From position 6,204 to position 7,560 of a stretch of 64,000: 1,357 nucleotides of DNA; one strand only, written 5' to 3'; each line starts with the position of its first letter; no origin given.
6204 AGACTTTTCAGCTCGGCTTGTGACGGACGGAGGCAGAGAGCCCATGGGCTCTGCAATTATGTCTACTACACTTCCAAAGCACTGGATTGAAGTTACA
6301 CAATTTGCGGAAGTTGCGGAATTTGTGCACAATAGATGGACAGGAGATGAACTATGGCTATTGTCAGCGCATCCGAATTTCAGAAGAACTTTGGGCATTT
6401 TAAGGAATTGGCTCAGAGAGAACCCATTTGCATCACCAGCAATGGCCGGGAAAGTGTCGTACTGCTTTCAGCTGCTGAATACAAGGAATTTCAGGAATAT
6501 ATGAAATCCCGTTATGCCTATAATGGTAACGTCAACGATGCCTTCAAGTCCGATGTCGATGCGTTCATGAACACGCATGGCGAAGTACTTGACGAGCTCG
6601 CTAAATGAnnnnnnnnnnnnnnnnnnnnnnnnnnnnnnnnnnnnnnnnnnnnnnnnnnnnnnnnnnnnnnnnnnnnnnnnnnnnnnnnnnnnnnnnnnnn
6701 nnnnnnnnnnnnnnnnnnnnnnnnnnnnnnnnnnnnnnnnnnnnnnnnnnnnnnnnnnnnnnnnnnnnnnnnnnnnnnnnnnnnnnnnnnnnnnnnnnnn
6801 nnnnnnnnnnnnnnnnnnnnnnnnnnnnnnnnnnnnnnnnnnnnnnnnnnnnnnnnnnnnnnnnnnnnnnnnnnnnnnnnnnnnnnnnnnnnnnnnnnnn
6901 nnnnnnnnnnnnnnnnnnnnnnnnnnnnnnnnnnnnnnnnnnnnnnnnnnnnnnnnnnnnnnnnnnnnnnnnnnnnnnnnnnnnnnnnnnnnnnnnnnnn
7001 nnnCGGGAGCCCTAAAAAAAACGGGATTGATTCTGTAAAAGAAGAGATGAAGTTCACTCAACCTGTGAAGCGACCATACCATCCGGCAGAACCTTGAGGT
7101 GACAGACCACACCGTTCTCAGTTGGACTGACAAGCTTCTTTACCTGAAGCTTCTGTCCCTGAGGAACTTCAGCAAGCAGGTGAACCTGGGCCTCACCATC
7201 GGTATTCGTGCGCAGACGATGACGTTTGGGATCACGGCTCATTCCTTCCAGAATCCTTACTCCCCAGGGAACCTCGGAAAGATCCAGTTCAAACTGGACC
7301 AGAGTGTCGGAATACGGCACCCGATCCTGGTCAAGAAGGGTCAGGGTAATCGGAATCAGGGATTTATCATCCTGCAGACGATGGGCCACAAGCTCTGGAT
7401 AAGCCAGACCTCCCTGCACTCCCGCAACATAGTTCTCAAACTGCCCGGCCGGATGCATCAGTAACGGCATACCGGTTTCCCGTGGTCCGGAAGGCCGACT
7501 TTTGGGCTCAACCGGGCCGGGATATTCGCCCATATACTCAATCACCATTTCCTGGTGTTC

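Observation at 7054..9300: Secreted 748-aa orphan protein with a recent 486-bp intragenic tandem duplication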

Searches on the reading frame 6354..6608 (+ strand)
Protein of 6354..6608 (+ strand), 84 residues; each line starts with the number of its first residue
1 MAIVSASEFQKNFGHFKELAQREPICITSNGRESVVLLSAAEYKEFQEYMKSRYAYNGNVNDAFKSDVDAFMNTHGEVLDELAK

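Call 21: search_protein_families(library=pfam, proteins=[window:6354-6608:+], max_evalue=0.01)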
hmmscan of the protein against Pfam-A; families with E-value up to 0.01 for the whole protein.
window:6354-6608:+ (84 aa): 1 family
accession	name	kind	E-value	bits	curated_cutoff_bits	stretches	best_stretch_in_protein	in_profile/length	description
PF02604.26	PhdYeFM_antitox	-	6.9e-13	48.6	29.8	1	1-50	1-51/74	Antitoxin Phd_YefM, type II toxin-antitoxin system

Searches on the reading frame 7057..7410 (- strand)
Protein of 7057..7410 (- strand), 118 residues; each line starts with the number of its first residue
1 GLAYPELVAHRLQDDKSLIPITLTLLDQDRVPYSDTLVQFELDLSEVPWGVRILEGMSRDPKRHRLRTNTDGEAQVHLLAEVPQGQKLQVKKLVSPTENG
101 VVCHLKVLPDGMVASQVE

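Call 56: search_protein_families(library=pfam, alignment_id=A3, max_evalue=1)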
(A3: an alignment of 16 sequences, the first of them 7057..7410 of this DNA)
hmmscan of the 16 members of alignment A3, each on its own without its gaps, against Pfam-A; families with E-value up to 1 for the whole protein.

A. member 1, window:7057-7410:- (118 aa): 0 families

B. families by the number of members that match (of 16 scanned): 7 families
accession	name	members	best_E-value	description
PF17789.7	MG4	4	0.044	Macroglobulin domain MG4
PF02369.22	Big_1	2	0.071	Bacterial Ig-like domain (group 1)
PF03099.24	BPL_LplA_LipB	1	0.054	Biotin/lipoate A/B protein ligase family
PF17939.6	TetR_C_30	1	0.12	Tetracyclin repressor-like, C-terminal domain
PF02942.19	Flu_B_NS1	1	0.13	Influenza B non-structural protein (NS1)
PF13459.11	Fer4_15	1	0.19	4Fe-4S single cluster domain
PF19651.4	DUF6154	1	0.22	Family of unknown function (DUF6154)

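Call 60: predict_structure(alignment_id=A3)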
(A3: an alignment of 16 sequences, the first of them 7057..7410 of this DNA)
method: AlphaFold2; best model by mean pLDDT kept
length: 118 residues; sequences in the alignment: 16
mean_pLDDT: 85.9   pTM: 0.77
mean pLDDT of the five models: 85.9, 85.0, 85.0, 84.5, 84.3
residues with pLDDT >= 90: 75; 70-90: 25; 50-70: 7; < 50: 11
segments of 3 or more residues with pLDDT < 50: 1-5, 113-118
pLDDT, mean of each block of 10 residues (from residue 1): 48 82 96 97 89 92 97 97 87 96 94 47
secondary structure, 60 per line:
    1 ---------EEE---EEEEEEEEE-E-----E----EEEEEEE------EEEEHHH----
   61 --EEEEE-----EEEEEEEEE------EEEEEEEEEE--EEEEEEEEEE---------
elements in order: E10-12 E16-24 E37-43 E50-53 E63-67 E73-81 E88-97 E100-109

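Call 63: fold_search(model_id=the predicted structure, library=pdb)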
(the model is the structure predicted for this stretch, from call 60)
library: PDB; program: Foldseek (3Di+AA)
matches with E <= 10: 361; with E <= 0.001: 0
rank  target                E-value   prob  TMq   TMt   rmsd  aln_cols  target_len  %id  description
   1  7s7t                  3.4e-03  1.00  0.43  0.13   8.5       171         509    9  iNicSnFR3a Nicotine Sensor comprising Periplasmic Binding sequence plus Fluorescent Sequence with varenicline bound (released 2021-10-13)
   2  6per                  6.5e-03  0.99  0.43  0.13   7.9       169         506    9  Crystal Structure of Ligand-Free iSeroSnFR (released 2020-06-24)
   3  6uru_A                7.3e-03  0.99  0.43  0.13   7.3       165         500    7  iAChSnFR Fluorescent Acetylcholine Sensor precursor (released 2019-11-20)
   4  7s7v_A                7.7e-03  0.99  0.43  0.13   8.2       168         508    8  Crystal structure of iNicSnFR3a Fluorescent Nicotine Sensor (released 2021-10-13)
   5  6dgv                  8.1e-03  0.99  0.43  0.12   8.0       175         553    8  iGABASnFR Fluorescent GABA Sensor precursor (released 2019-04-03)
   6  7s7v_B                8.1e-03  0.98  0.41  0.13  10.5       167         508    9  Crystal structure of iNicSnFR3a Fluorescent Nicotine Sensor (released 2021-10-13)
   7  7s7u                  9.1e-03  0.98  0.42  0.13   8.4       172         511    8  Crystal structure of iNicSnFR3a Fluorescent Nicotine Sensor with nicotine bound (released 2021-10-13)
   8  8i4o_C                9.6e-03  0.99  0.42  0.27   7.1       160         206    7  Design of a split green fluorescent protein for sensing and tracking an beta-amyloid (released 2023-11-29)
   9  3sg4                  9.6e-03  0.99  0.43  0.16   7.8       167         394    6  Crystal Structure of GCaMP3-D380Y, LP(linker 2) (released 2012-06-20)
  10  8i4o_I                9.6e-03  0.92  0.34  0.23   7.9       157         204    8  Design of a split green fluorescent protein for sensing and tracking an beta-amyloid (released 2023-11-29)
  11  8ovn                  1.0e-02  0.98  0.43  0.13   8.8       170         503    9  X-ray structure of the SF-iGluSnFR-S72A (released 2023-05-17)
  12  6zsm                  1.1e-02  0.99  0.43  0.16   8.1       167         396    7  Crystal structure of rsGCaMP double mutant Ile80His/Val116Ile in the ON state (non-illuminated) (released 2021-10-27)
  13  7aug                  1.1e-02  0.98  0.43  0.15   8.7       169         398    8  Crystal structure of rsGCamP1.3 in the ON state (released 2021-10-27)
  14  3ekj                  1.2e-02  0.84  0.35  0.16  11.4       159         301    8  Calcium-free GCaMP2 (calcium binding deficient mutant) (released 2008-12-16)
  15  3sg2                  1.3e-02  0.99  0.43  0.16   7.5       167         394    7  Crystal Structure of GCaMP2-T116V,D381Y (released 2012-06-20)
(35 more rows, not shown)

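Call 70: search_solved_structures(query=A3, max_evalue=10)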
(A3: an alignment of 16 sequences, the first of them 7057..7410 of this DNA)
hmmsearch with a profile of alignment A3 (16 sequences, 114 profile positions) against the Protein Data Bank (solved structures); distinct sequences matched with E-value up to 10: 3.
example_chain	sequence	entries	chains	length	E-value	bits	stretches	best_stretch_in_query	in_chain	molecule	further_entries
8k06_A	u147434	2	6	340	0.24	14.8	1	29-84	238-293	Pseudouridine-5'-phosphate glycosidase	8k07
8k05_A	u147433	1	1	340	0.24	14.8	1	29-84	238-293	Pseudouridine-5'-phosphate glycosidase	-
6uid_A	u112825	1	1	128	1.7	12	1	63-92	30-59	EscD/YscD/HrpQ family type III secretion system inner membrane ring protein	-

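Call 87: fold_search(model_id=the predicted structure, library=viral)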
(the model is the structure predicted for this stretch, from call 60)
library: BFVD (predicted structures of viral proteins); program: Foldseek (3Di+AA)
matches with E <= 10: 520; with E <= 0.001: 0
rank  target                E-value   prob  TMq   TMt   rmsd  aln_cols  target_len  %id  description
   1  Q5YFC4                1.2e-02  0.91  0.35  0.09   8.6       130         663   13  Methyl-accepting transducer domain-containing protein [Singapore grouper iridovirus]
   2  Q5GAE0                2.7e-02  0.75  0.36  0.06   8.8       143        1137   13  Methyl-accepting transducer domain-containing protein [Grouper iridovirus]
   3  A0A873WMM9            4.6e-02  0.96  0.45  0.08   4.9       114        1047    7  (no name in the UniProt tables at hand)
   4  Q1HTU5                5.2e-02  0.28  0.21  0.17  15.8       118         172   10  Hypothetical pox protein [Squirrelpox virus]
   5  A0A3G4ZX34            6.5e-02  0.20  0.20  0.15  17.0       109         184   10  Uncharacterized protein [Edafosvirus sp.]
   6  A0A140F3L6            6.8e-02  0.90  0.34  0.39   7.9        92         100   12  Big-1 domain-containing protein [Pyrobaculum filamentous virus 1]
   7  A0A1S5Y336            7.6e-02  0.69  0.27  0.09   8.8       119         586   14  Uncharacterized protein [uncultured archaeal virus]
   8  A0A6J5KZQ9            1.3e-01  0.66  0.37  0.13   6.4       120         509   12  Uncharacterized protein [uncultured Caudovirales phage]
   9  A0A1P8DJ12            1.3e-01  0.33  0.30  0.14   9.9       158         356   11  (no name in the UniProt tables at hand)
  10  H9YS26                1.4e-01  0.44  0.27  0.13  13.0        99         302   16  (no name in the UniProt tables at hand)
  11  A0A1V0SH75            1.5e-01  0.23  0.28  0.17  11.3       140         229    8  Uncharacterized protein [Hokovirus HKV1]
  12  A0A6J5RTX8            1.5e-01  0.11  0.15  0.09  12.5        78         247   14  Uncharacterized protein [uncultured Caudovirales phage]
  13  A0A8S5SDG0            1.7e-01  0.21  0.26  0.14  11.0       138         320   13  DUF5067 domain-containing protein [Siphoviridae sp. ctrCv3]
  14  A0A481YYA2            1.9e-01  0.28  0.26  0.24   9.4       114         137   12  SnoaL-like domain protein [Marseillevirus LCMAC202]
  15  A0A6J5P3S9            2.2e-01  0.44  0.33  0.13   6.2       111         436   13  Fibronectin type III [uncultured Caudovirales phage]
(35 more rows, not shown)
